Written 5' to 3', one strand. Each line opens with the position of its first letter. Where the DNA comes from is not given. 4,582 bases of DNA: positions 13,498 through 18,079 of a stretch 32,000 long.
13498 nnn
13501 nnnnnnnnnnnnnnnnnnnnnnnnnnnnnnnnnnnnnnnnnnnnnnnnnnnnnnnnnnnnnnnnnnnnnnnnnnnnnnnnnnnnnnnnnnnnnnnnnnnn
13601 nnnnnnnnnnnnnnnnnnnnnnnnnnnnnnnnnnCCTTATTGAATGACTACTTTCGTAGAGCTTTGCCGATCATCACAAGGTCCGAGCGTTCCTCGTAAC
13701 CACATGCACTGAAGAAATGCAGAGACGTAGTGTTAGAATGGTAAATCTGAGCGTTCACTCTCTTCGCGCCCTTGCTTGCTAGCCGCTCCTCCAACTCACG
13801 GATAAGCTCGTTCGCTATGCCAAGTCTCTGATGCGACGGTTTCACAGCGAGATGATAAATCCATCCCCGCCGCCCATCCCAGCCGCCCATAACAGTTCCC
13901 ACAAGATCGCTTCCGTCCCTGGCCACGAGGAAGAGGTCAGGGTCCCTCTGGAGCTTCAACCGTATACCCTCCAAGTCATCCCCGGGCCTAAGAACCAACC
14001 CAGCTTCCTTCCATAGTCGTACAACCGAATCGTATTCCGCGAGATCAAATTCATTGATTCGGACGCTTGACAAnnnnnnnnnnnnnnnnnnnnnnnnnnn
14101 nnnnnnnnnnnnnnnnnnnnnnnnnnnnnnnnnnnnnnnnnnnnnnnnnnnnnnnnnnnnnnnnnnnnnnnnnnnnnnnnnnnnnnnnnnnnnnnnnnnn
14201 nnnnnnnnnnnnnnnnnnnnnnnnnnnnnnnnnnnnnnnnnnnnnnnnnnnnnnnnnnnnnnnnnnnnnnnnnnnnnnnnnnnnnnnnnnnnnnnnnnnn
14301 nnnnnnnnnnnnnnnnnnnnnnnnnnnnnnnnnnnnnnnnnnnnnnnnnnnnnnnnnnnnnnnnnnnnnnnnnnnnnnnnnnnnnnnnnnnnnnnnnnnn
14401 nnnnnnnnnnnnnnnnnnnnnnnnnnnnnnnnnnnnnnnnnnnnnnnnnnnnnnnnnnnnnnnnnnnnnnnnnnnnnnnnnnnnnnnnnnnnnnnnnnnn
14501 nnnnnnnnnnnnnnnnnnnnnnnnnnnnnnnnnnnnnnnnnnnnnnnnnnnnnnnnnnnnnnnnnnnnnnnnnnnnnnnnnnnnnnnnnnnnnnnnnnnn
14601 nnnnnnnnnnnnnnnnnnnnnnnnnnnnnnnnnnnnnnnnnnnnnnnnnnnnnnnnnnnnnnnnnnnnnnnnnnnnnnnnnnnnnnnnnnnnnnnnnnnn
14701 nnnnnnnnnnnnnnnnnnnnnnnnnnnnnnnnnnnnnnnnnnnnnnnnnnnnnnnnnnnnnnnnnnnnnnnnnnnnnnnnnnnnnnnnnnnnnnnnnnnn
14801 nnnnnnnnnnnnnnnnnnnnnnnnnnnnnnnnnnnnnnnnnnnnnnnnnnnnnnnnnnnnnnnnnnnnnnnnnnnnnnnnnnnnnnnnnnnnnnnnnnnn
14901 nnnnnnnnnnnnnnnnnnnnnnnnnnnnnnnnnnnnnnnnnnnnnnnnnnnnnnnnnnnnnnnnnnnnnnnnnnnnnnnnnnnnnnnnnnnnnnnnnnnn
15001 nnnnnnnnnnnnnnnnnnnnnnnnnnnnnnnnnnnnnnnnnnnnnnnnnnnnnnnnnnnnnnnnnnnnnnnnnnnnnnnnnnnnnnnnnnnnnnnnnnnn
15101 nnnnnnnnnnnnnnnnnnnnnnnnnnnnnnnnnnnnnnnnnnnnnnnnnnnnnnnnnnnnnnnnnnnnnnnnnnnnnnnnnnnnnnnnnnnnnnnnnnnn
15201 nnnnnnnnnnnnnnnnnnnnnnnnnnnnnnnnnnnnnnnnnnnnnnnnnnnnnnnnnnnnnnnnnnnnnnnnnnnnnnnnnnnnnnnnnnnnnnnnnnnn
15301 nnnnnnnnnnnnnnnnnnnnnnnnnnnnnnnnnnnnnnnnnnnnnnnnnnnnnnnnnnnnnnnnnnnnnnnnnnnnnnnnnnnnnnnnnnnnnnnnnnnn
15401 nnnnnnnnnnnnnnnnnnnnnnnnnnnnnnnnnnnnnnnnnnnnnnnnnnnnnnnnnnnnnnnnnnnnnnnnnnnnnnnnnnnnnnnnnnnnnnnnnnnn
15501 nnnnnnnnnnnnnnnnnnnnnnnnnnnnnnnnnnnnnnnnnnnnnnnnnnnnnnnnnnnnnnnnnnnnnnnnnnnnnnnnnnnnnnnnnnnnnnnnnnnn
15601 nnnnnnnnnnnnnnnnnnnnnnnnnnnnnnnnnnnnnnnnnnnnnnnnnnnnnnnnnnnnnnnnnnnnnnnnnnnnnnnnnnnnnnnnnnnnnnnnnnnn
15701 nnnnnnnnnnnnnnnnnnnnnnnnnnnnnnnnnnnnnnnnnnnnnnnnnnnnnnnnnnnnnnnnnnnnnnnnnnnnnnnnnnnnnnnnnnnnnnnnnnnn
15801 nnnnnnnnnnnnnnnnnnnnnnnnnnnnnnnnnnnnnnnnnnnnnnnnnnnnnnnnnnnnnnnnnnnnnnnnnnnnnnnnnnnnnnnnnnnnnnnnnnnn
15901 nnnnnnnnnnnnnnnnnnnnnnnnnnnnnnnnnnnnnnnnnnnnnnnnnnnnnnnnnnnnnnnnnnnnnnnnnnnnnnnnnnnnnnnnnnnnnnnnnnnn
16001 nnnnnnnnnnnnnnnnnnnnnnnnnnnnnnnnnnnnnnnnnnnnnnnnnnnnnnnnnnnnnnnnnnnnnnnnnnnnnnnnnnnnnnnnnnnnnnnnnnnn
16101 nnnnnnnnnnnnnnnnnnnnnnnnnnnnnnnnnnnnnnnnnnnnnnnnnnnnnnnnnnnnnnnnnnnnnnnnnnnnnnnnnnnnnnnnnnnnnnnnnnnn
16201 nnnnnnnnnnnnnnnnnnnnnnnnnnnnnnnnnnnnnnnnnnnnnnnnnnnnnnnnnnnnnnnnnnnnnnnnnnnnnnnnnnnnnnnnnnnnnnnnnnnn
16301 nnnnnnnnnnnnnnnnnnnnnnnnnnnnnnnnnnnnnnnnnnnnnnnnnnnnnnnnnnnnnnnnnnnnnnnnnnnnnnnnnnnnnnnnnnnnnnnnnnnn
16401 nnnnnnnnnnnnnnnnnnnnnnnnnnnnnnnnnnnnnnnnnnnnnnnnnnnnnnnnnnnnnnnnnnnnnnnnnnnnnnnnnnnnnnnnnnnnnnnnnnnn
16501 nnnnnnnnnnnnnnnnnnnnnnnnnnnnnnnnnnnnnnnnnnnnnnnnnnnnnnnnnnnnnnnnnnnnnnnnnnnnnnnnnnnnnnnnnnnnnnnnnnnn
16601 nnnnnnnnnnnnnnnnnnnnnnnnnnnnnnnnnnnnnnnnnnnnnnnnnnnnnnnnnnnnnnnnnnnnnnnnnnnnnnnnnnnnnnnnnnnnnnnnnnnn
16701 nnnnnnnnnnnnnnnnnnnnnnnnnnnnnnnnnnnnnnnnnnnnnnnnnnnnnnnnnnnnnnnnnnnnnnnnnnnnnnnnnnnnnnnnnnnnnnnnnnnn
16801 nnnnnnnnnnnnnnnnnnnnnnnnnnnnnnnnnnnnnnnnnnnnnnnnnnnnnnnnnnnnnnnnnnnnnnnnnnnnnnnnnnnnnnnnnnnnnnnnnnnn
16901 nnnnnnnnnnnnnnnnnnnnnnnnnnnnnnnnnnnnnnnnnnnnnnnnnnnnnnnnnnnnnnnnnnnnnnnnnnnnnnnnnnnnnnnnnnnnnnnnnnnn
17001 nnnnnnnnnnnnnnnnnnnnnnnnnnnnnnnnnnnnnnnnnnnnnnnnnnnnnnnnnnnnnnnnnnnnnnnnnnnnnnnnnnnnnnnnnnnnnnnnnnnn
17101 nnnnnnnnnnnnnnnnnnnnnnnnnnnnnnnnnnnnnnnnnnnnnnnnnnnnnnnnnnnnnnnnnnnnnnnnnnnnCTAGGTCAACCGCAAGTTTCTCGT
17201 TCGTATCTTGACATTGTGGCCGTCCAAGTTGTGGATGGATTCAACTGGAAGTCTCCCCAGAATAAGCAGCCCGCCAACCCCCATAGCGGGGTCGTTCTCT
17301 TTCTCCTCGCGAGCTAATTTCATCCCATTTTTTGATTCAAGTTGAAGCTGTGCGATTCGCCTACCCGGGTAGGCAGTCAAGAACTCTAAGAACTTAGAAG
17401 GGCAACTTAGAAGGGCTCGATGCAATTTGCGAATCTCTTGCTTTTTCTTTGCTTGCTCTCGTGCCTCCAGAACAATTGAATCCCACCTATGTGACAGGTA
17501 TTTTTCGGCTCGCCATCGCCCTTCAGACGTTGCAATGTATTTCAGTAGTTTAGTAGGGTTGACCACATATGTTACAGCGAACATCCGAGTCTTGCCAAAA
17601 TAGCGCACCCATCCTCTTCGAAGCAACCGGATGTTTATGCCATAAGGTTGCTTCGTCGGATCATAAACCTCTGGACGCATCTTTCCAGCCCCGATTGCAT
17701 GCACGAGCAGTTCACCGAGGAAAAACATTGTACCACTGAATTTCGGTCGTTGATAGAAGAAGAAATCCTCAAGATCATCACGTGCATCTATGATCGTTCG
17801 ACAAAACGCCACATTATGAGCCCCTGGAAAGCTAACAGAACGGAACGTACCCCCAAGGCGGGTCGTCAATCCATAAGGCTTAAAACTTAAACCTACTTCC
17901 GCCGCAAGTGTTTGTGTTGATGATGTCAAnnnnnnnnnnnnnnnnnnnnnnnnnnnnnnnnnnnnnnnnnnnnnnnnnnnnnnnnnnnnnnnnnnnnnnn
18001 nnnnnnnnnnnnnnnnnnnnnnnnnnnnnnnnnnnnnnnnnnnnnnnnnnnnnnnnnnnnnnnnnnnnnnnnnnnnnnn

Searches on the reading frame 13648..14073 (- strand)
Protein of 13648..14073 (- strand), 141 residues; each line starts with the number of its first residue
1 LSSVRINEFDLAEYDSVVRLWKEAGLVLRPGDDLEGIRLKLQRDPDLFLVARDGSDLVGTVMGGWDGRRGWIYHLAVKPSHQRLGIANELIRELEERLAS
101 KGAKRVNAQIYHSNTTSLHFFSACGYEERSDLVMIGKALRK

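Call 44: search_protein_families(library=pfam, proteins=[window:13648-14073:-], max_evalue=0.1)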
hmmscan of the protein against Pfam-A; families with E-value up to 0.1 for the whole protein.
window:13648-14073:- (141 aa): 10 families
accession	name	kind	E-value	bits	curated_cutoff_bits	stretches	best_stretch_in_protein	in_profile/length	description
PF00583.31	Acetyltransf_1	-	9.7e-18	65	20.7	1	40-126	24-116/116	Acetyltransferase (GNAT) family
PF13508.13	Acetyltransf_7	-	7.6e-13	49.1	27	1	46-128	3-84/84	Acetyltransferase (GNAT) domain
PF13673.13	Acetyltransf_10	-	1.9e-09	38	23.6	1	44-128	29-109/128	Acetyltransferase (GNAT) domain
PF08445.16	FR47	-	2.2e-09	37.6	22.1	1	69-130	21-81/86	FR47-like protein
PF13527.13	Acetyltransf_9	-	5.5e-05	23.6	25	1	11-104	7-107/127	Acetyltransferase (GNAT) domain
PF13302.13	Acetyltransf_3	-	0.0021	19.2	25.4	1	48-126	56-137/138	Acetyltransferase (GNAT) domain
PF13420.13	Acetyltransf_4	-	0.0062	17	24.3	1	48-127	52-135/155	Acetyltransferase (GNAT) domain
PF13480.13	Acetyltransf_6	-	0.018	15.6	22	1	49-106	75-132/143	Acetyltransferase (GNAT) domain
PF16808.10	PKcGMP_CC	-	0.05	13.6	35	1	88-101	7-20/35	Coiled-coil N-terminus of cGMP-dependent protein kinase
PF14542.12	Acetyltransf_CG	-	0.063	13.8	30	1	70-104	25-59/80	GCN5-related N-acetyl-transferase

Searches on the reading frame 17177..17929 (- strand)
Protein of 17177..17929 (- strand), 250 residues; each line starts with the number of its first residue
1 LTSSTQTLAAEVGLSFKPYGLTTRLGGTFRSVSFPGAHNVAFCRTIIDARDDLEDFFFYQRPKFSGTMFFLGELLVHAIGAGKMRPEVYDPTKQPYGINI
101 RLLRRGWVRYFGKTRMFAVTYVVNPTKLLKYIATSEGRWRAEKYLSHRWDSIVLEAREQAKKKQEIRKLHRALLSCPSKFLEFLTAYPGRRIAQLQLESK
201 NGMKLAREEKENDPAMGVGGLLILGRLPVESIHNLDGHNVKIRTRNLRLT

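Call 44: search_protein_families(library=pfam, proteins=[window:17177-17929:-], max_evalue=0.1)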
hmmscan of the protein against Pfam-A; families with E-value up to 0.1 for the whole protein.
window:17177-17929:- (250 aa): 1 family
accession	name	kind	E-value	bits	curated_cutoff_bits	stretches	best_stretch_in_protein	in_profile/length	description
PF18148.6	RGS_DHEX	-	0.012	16.2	22.5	1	140-179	41-80/100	Regulator of G-protein signalling DHEX domain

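Call 79: search_protein_families(library=ncbifam, proteins=[window:17177-17929:-], max_evalue=0.05)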
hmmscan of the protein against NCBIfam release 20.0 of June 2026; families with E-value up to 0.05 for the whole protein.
window:17177-17929:- (250 aa): 0 families
